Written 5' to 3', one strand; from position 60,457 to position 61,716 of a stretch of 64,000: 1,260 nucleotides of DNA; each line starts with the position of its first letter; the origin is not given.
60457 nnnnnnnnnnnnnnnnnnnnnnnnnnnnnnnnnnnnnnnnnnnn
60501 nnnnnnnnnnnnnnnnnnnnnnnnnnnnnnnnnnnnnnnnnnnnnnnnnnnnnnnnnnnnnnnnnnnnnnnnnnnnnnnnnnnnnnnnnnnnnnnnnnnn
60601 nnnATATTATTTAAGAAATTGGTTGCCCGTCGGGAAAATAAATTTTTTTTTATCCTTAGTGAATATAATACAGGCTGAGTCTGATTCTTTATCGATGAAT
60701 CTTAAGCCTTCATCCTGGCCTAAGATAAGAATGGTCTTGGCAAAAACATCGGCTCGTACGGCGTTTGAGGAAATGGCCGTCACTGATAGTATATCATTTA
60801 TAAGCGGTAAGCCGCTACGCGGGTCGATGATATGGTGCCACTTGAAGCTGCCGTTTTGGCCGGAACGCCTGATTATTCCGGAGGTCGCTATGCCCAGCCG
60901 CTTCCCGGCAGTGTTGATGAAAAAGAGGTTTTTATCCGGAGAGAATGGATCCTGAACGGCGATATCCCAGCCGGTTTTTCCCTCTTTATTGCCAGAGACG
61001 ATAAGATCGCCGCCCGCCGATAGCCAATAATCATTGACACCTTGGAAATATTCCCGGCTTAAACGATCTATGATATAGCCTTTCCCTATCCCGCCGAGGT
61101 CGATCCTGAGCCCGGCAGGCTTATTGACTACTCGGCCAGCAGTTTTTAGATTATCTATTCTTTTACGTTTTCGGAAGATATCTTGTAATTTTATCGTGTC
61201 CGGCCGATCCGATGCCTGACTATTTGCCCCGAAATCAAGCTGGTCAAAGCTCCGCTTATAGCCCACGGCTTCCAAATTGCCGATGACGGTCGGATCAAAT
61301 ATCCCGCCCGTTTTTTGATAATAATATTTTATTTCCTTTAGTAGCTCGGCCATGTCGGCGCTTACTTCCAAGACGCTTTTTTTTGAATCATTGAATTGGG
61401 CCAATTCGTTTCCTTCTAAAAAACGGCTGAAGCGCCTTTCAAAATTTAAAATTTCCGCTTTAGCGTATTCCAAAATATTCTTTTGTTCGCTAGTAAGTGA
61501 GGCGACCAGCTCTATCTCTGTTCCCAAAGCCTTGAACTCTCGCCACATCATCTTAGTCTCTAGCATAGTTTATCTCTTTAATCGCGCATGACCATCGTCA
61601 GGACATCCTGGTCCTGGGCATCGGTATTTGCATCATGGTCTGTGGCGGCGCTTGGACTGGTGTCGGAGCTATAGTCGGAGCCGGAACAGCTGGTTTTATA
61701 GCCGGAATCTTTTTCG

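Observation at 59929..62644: Split, order-permuted NOX/ferric-reductase-like transmembrane electron conduit with an embedded ApbE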

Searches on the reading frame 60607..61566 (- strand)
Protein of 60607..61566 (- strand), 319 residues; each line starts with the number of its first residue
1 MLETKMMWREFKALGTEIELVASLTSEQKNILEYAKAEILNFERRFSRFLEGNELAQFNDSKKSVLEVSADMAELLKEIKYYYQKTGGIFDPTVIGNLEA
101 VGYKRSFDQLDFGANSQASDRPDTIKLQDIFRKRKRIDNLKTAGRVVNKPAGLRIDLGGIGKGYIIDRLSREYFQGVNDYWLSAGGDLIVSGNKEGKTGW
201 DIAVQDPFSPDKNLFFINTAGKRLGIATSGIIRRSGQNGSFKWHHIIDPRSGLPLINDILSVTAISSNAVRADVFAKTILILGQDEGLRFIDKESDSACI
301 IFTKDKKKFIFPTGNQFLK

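Call 3: search_protein_families(library=pfam, proteins=[window:60607-61566:-], max_evalue=1)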
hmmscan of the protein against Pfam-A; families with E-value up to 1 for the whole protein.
window:60607-61566:- (319 aa): 2 families
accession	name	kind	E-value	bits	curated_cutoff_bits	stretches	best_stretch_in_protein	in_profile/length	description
PF02424.20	ApbE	-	3.4e-53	181.3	25.6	1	15-300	2-265/266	ApbE family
PF01025.24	GrpE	-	0.17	12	25.8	1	12-80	14-82/165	GrpE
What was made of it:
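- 60607..61566 (-): Gene for an ApbE-family FAD:protein FMN transferase, 319 aa, with no signal peptide or lipobox. Pfam ApbE 181 bits (call 3).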

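Call 4: search_protein_families(library=ncbifam, proteins=[window:60607-61566:-], max_evalue=1)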
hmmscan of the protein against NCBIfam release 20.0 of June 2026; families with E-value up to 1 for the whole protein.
window:60607-61566:- (319 aa): 1 family
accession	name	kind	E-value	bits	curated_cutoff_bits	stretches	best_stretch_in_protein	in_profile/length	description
NF007774.0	PRK10461.1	equivalog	1.2e-24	86.9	498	1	12-312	40-337/351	FAD:protein FMN transferase ApbE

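Call 8: find_related_loci(query=window:60607-61566:-, collection=genome_contigs, flank=6000)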
Query window:60607-61566:- (319 aa) in genome_contigs; peptide patterns used: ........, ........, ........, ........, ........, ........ (x = any residue, [..] = any of these).
147 stretches matched a pattern, but none encodes a relative of the query by tblastn (E <= 1e-3).
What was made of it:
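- Tried and rejected: A genome-collection scan with the single ApbE sequence found nothing (call 8).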

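Call 22: search_solved_structures(query=window:60607-61566:-, show_alignments=2)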
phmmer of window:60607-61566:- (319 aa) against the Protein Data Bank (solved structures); distinct sequences matched with E-value up to 0.001: 13.
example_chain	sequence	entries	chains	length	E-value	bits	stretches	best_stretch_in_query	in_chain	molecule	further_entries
1vrm_A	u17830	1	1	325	1.5e-24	90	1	9-285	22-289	hypothetical protein TM1553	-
7esa_A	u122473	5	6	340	1.2e-23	87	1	54-309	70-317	FAD:protein FMN transferase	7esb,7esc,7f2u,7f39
4xgw_A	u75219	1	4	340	8.4e-20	74.4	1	41-309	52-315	FAD:protein FMN transferase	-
6nxi_A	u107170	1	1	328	2.2e-19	73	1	48-298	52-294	FAD:protein FMN transferase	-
2o18_A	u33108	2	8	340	3.1e-19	72.6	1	41-309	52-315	Thiamine biosynthesis lipoprotein apbE | FAD:protein FMN transferase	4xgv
4xgx_A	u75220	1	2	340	1.2e-18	70.6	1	48-309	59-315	FAD:protein FMN transferase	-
6nxj_A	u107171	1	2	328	5.6e-18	68.4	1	48-298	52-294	FAD:protein FMN transferase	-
5mgy_H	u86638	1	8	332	8.7e-17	64.5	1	138-307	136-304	FAD:protein FMN transferase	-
3pnd_A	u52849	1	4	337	1.2e-16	64.1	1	47-304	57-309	Thiamine biosynthesis lipoprotein ApbE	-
4xdt_A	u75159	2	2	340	1.2e-15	60.7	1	44-293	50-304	FAD:protein FMN transferase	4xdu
4ifu_A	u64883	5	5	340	3.4e-15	59.3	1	54-293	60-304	FAD:protein FMN transferase | Thiamine biosynthesis lipoprotein ApbE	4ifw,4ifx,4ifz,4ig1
7mgt_A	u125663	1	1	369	4.3e-15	59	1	54-293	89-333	FAD:protein FMN transferase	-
4xdr_A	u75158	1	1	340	4.3e-14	55.7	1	54-293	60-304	FAD:protein FMN transferase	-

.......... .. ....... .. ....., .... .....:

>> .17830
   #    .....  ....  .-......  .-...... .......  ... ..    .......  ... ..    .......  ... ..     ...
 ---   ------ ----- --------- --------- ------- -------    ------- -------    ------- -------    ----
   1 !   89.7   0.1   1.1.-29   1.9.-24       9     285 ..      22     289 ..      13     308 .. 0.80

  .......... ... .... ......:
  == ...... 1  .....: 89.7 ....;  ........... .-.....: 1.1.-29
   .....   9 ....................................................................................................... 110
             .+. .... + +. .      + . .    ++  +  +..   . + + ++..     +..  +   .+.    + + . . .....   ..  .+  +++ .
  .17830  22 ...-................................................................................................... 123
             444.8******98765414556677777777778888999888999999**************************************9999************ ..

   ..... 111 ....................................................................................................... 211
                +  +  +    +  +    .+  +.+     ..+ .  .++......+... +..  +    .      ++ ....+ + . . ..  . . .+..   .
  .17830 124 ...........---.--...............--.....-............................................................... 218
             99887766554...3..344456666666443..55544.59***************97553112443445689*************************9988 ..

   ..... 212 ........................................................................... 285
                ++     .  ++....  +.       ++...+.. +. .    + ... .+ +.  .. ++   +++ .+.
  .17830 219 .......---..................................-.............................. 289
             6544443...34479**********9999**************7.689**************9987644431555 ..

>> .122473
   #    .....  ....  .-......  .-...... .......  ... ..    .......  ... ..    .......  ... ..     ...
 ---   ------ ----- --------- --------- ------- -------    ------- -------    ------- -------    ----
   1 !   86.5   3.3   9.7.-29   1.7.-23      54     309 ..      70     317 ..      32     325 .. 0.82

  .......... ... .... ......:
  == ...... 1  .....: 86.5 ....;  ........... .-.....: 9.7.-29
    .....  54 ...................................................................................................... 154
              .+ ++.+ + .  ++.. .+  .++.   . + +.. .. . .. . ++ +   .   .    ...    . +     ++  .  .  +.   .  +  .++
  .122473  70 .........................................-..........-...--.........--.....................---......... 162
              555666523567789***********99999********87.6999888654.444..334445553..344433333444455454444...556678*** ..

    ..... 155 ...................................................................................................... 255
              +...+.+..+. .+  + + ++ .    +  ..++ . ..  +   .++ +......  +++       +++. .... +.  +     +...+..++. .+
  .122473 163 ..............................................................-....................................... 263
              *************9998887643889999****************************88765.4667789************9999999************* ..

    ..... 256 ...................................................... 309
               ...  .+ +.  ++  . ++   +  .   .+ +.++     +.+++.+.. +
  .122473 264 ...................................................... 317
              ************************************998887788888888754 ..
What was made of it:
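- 60607..61566 (-): PDB relatives are TM1553, FmnB and the E. coli, V. cholerae and T. pallidum ApbE/Ftp proteins (call 22).
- On ApbE FAD:protein FMN transferase (PF02424): Thirteen PDB ApbE/Ftp relatives, best E = 1.5e-24 (call 22). The ATSG, WHHIID and RAD motifs align with vATSG, yHHIlDP and aD of TM1553 and FmnB (call 22).
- ApbE here has Lys where relatives have Thr next to the conserved Asp (call 22), so its chemistry may differ.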

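Call 51: find_homologous_proteins(query=window:60607-61566:-, max_evalue=1e-30)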
Query window:60607-61566:- (319 aa): 656 proteins with E <= 1e-30 among 3845 candidates; the best 120 are listed.
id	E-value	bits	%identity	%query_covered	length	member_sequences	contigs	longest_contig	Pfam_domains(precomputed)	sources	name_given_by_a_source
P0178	3.3e-196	669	95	100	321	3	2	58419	PF02424.21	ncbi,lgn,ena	-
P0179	1.4e-120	420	62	95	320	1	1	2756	PF02424.21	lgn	-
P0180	2.2e-118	413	60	98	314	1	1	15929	PF02424.21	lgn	-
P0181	6.7e-118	411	57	98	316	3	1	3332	PF02424.21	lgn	-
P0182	9.3e-117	408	58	98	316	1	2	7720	PF02424.21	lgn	-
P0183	1.3e-110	388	57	98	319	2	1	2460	PF02424.21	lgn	-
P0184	1.8e-110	387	55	98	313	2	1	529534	PF02424.21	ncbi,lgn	ncbi:MAG: FAD:protein FMN transferase [Patescibacteria group bacterium]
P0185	4.7e-110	386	53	98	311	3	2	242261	PF02424.21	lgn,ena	-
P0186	7.5e-108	378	54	98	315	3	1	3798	PF02424.21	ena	-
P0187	4.7e-106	373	54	98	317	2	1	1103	PF02424.21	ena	-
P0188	1.9e-105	371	54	98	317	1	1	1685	PF02424.21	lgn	-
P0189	2.6e-105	370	56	96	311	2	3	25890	PF02424.21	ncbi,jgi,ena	jgi:thiamine biosynthesis lipoprotein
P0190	6.9e-105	369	54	98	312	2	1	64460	PF02424.21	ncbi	ncbi:MAG: FAD:protein FMN transferase [Patescibacteria group bacterium]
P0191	1.5e-103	364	54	98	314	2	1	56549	PF02424.21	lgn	-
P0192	4.3e-103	363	53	98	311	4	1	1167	PF02424.21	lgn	-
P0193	5.5e-103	362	54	98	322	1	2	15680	PF02424.21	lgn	-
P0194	1.8e-102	361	52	98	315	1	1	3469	PF02424.21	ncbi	ncbi:MAG: FAD:protein FMN transferase [Patescibacteria group bacterium]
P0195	2.0e-102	361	53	98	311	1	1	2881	PF02424.21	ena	-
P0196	5.4e-102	359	53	98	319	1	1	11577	PF02424.21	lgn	-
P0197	1.2e-101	358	54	98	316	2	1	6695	PF02424.21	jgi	jgi:thiamine biosynthesis lipoprotein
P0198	1.4e-101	358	55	94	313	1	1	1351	PF02424.21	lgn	-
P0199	2.3e-101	357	50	98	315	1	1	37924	PF02424.21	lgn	-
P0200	5.5e-101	356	52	98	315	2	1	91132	PF02424.21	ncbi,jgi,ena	ncbi:MAG: FAD:protein FMN transferase [Patescibacteria group bacterium]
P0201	6.7e-101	356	53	98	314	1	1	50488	PF02424.21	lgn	-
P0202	1.5e-100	355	54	94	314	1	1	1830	PF02424.21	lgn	-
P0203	1.5e-100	354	57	92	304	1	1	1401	PF02424.21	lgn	-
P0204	4.9e-100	353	57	92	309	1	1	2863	PF02424.21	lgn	-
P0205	5.2e-100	353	51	98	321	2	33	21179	PF02424.21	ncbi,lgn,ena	-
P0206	1.8e-99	351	53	94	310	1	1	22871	PF02424.21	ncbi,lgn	-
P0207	1.3e-98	348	54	95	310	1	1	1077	PF02424.21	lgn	-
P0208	1.8e-98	348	53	94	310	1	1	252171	PF02424.21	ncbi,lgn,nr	ncbi:FAD:protein FMN transferase [Candidatus Falkowbacteria bacterium]|nr:FAD:protein FMN transferas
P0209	3.0e-98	347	51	94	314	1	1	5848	PF02424.21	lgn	-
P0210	3.5e-98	347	52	94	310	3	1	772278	PF02424.21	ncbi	-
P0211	1.2e-96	342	52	98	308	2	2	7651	PF02424.21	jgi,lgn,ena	-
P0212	1.7e-96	341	52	98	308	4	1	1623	PF02424.21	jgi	-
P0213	3.9e-96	340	52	92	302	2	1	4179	PF02424.21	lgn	-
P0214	4.0e-96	340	52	94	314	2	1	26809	PF02424.21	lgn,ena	-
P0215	7.4e-96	339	51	96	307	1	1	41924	PF02424.21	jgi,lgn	jgi:thiamine biosynthesis lipoprotein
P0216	1.1e-95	339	52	96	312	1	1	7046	PF02424.21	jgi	jgi:FAD:protein FMN transferase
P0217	1.5e-95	338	50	98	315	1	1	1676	PF02424.21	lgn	-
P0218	2.9e-95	337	50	98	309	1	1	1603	PF02424.21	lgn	-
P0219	1.4e-94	335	50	98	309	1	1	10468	PF02424.21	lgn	-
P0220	2.5e-94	334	51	95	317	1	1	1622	PF02424.21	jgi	jgi:thiamine biosynthesis lipoprotein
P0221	2.8e-94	334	52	92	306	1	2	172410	PF02424.21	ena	-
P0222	5.1e-94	333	49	98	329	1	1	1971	PF02424.21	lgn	-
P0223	1.6e-93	331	52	94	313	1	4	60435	PF02424.21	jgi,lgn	jgi:thiamine biosynthesis lipoprotein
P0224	1.7e-93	331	50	93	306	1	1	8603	PF02424.21,PF27030.1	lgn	-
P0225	1.9e-93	331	49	98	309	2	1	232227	PF02424.21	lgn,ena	-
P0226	2.0e-93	331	51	92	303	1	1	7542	PF02424.21,PF27030.1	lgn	-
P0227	4.7e-93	330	50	95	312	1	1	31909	PF02424.21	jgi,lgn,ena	-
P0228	7.5e-93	329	48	98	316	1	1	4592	PF02424.21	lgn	-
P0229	1.2e-92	328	51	92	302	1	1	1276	PF02424.21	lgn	-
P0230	2.0e-92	328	52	91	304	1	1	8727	PF02424.21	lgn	-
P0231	4.8e-92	327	48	98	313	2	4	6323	PF02424.21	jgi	-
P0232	1.1e-91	325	48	98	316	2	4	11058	PF02424.21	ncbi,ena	-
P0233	1.8e-91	325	50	95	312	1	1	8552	PF02424.21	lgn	-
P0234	4.1e-91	323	49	94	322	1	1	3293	PF02424.21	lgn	-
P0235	4.8e-91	323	51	93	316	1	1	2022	PF02424.21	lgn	-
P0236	5.1e-91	323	48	98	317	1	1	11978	PF02424.21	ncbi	-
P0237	6.0e-91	323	49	94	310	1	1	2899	PF02424.21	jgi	-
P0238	6.1e-91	323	51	93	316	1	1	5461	PF02424.21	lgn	-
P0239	1.1e-90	322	50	95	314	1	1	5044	PF02424.21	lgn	-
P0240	1.7e-90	321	46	95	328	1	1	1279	PF02424.21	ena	-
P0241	4.7e-90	320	47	98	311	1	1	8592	PF02424.21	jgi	jgi:FAD:protein FMN transferase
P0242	5.6e-90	320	50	93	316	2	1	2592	PF02424.21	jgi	jgi:thiamine biosynthesis lipoprotein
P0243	6.4e-90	320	51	96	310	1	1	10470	PF02424.21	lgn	-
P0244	1.4e-89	318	48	98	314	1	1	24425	PF02424.21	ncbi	-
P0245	2.5e-89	318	47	94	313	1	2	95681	PF02424.21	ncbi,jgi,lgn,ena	ncbi:MAG: FAD:protein FMN transferase [Candidatus Paceibacterota bacterium]|jgi:thiamine biosynthesi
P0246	2.7e-89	318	50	95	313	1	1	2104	PF02424.21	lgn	-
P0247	9.3e-89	316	50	94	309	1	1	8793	PF02424.21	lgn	-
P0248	1.6e-87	312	50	94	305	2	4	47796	PF02424.21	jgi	-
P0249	1.9e-87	311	51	94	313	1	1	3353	PF02424.21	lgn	-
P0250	8.3e-87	309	50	94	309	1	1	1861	PF02424.21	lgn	-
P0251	1.6e-86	308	47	98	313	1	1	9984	PF02424.21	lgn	-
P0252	1.9e-86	308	49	95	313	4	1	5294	PF02424.21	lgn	-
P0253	3.8e-84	301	45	96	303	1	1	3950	PF02424.21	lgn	-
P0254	1.6e-83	299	44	93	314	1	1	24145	PF02424.21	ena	-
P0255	1.6e-82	295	47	93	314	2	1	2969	PF02424.21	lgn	-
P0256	8.0e-82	293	46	97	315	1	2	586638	PF02424.21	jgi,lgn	jgi:thiamine biosynthesis lipoprotein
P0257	1.7e-81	292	45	98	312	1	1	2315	PF02424.21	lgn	-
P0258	8.0e-81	290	46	95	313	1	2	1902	PF02424.21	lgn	-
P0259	8.4e-81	290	44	97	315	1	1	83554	PF02424.21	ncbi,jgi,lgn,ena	ncbi:MAG: FAD:protein FMN transferase [bacterium]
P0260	1.1e-80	289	45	96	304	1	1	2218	PF02424.21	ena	-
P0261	5.7e-80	287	45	97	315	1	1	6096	PF02424.21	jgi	jgi:thiamine biosynthesis lipoprotein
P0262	6.1e-78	280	46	97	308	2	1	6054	PF02424.21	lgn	-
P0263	6.2e-78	280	47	91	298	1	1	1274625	PF02424.21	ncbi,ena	-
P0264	7.0e-78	280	43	95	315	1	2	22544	PF02424.21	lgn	-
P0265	1.5e-77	279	46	94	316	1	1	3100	PF02424.21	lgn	-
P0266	2.1e-77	278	47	94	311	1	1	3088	PF02424.21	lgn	-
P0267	6.3e-77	277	44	97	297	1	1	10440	PF02424.21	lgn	-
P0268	2.0e-75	272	44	94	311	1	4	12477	PF02424.21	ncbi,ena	-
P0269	1.7e-74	269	44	93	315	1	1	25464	PF02424.21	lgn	-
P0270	9.4e-73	263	43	95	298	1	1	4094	PF02424.21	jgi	jgi:FAD:protein FMN transferase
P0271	1.5e-72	263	47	83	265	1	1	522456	PF02424.21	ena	-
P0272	4.2e-72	261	43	96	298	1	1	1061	PF02424.21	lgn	-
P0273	1.6e-71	259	44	93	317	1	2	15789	PF02424.21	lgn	-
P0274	4.9e-70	254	42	98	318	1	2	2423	PF02424.21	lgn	-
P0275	6.6e-70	254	43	93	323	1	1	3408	PF02424.21,PF27030.1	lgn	-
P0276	7.0e-70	254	45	96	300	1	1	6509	PF02424.21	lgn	-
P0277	9.5e-70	253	46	91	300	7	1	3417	PF02424.21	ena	-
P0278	4.0e-69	251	42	93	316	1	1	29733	PF02424.21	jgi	-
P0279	1.8e-68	249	43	93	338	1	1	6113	PF02424.21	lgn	-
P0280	2.5e-67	245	40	97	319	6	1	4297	PF02424.21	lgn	-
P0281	2.8e-67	245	41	97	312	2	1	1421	PF02424.21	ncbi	-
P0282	9.0e-67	244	42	93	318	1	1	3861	PF02424.21,PF27030.1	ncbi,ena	-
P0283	9.8e-67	243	41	94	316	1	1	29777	PF02424.21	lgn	-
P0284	2.0e-66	242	44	93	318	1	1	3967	PF02424.21,PF27030.1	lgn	-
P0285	1.6e-65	239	41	93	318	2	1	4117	PF02424.21,PF27030.1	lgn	-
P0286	1.7e-65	239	42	92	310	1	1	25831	PF02424.21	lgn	-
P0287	1.7e-65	239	43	92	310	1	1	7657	PF02424.21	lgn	-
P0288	1.8e-65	239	43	90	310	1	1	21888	PF02424.21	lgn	-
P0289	3.4e-65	238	42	94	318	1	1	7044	PF02424.21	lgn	-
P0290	5.1e-65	238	43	92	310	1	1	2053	PF02424.21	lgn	-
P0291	7.0e-65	237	42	92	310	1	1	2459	PF02424.21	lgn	-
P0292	8.2e-65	237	58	57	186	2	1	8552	PF02424.21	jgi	jgi:thiamine biosynthesis lipoprotein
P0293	9.2e-65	237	40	94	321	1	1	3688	PF02424.21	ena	-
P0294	1.5e-64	236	42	92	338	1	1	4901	PF02424.21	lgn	-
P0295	2.2e-64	236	43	92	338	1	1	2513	PF02424.21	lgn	-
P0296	4.3e-64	235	41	97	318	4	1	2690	PF02424.21,PF27030.1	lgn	-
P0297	2.3e-63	232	40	93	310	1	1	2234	PF02424.21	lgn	-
